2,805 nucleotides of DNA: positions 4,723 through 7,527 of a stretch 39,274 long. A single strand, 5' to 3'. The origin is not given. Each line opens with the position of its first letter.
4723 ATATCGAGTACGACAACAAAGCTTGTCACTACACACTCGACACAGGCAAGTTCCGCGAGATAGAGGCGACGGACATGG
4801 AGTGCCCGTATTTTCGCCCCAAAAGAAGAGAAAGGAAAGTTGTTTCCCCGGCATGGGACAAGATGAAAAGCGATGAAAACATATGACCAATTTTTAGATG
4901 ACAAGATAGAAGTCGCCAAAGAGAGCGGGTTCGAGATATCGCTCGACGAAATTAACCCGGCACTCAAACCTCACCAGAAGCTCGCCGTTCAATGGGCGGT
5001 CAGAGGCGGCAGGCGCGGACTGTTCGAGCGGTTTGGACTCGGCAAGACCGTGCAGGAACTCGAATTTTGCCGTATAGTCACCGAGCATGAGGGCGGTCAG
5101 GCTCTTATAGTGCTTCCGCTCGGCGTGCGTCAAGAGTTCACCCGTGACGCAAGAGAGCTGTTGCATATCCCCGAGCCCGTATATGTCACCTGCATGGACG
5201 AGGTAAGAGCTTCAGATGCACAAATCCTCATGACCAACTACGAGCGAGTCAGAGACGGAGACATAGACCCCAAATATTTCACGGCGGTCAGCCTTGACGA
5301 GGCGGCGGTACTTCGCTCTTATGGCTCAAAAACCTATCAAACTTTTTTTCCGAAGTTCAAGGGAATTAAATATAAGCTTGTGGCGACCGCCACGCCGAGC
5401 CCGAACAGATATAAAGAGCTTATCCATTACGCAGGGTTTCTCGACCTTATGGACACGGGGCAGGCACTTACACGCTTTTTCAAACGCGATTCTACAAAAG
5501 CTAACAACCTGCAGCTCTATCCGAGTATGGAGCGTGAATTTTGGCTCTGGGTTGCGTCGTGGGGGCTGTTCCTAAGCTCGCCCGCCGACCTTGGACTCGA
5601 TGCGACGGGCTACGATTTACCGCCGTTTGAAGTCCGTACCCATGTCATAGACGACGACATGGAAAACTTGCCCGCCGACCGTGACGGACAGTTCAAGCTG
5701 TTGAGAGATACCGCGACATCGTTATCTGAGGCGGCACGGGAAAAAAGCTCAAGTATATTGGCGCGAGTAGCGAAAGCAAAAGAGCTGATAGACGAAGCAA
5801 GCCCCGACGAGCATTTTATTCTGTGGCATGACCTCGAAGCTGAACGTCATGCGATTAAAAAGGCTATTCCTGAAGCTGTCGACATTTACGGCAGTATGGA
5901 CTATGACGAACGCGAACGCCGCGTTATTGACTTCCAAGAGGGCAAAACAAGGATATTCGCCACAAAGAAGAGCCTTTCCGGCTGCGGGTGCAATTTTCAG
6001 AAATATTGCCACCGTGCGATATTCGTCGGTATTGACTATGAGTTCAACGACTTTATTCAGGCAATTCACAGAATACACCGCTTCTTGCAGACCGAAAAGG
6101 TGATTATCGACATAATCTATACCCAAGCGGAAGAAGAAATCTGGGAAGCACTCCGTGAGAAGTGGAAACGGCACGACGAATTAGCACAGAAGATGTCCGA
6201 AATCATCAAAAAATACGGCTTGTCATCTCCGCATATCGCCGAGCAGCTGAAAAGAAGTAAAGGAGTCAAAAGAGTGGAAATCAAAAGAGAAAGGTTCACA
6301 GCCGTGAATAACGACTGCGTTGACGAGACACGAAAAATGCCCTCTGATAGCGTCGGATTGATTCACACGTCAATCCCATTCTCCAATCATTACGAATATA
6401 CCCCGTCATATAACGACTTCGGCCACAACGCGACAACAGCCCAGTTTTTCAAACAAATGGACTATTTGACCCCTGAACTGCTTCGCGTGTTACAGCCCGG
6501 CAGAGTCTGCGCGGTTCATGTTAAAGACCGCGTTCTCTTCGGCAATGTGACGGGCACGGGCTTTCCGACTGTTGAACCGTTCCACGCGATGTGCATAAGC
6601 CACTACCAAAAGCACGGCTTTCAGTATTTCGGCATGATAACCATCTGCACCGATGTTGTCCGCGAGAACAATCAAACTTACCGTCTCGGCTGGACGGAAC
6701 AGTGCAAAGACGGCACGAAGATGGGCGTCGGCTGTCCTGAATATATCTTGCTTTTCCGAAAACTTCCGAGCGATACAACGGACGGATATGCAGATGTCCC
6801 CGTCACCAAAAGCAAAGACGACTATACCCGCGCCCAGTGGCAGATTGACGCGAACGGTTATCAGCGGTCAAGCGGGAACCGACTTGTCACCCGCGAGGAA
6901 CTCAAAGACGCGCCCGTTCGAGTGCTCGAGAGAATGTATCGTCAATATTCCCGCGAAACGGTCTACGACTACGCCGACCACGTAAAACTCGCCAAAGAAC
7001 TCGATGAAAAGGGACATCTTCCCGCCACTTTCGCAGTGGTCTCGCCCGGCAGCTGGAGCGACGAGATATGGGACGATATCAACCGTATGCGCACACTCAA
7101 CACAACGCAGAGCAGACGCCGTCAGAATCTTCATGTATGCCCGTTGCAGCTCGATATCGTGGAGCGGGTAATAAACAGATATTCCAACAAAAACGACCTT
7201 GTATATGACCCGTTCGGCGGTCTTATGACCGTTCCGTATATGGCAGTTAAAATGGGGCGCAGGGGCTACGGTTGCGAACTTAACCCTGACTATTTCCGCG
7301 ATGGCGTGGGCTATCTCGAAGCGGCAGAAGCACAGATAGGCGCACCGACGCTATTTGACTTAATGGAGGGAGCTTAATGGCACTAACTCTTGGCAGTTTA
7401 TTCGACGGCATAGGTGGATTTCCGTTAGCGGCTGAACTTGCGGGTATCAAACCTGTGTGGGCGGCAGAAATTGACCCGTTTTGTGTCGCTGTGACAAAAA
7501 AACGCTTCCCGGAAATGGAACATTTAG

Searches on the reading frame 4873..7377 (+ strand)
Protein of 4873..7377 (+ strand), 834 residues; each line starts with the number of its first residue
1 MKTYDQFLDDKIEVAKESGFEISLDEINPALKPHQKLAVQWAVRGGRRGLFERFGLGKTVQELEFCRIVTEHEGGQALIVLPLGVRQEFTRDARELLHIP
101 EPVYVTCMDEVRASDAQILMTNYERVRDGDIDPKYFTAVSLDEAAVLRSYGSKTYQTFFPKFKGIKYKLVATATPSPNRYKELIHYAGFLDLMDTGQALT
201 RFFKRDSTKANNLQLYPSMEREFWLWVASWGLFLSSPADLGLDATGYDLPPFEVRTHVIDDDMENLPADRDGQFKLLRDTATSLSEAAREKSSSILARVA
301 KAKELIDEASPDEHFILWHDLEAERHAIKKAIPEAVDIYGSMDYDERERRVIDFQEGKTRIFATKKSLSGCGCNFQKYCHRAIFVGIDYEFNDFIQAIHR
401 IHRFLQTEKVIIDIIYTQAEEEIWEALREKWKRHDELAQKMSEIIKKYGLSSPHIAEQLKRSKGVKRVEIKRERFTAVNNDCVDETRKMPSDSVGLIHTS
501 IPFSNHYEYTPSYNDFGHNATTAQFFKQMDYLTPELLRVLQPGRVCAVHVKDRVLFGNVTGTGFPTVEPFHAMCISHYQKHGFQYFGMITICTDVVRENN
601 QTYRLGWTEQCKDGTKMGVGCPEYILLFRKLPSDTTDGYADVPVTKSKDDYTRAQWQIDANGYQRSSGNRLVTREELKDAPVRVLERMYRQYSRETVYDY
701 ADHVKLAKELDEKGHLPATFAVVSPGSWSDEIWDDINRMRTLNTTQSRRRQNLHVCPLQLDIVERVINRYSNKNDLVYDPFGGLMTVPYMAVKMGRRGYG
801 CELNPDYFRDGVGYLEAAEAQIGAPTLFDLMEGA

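Call 54: search_protein_families(library=pfam, proteins=[window:4873-7377:+], max_evalue=0.001)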
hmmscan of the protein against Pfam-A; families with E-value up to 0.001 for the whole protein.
window:4873-7377:+ (834 aa): 3 families
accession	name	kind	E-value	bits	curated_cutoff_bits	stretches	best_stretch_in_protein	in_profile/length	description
PF01555.25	N6_N4_Mtase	-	1.6e-15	58.1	26.7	1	495-809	2-217/221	DNA methylase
PF00176.29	SNF2-rel_dom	-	4.9e-06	26.3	24.9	1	34-192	1-180/290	SNF2-related domain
PF00271.37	Helicase_C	-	6.3e-05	23.6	23.5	1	333-404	40-109/110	Helicase conserved C-terminal domain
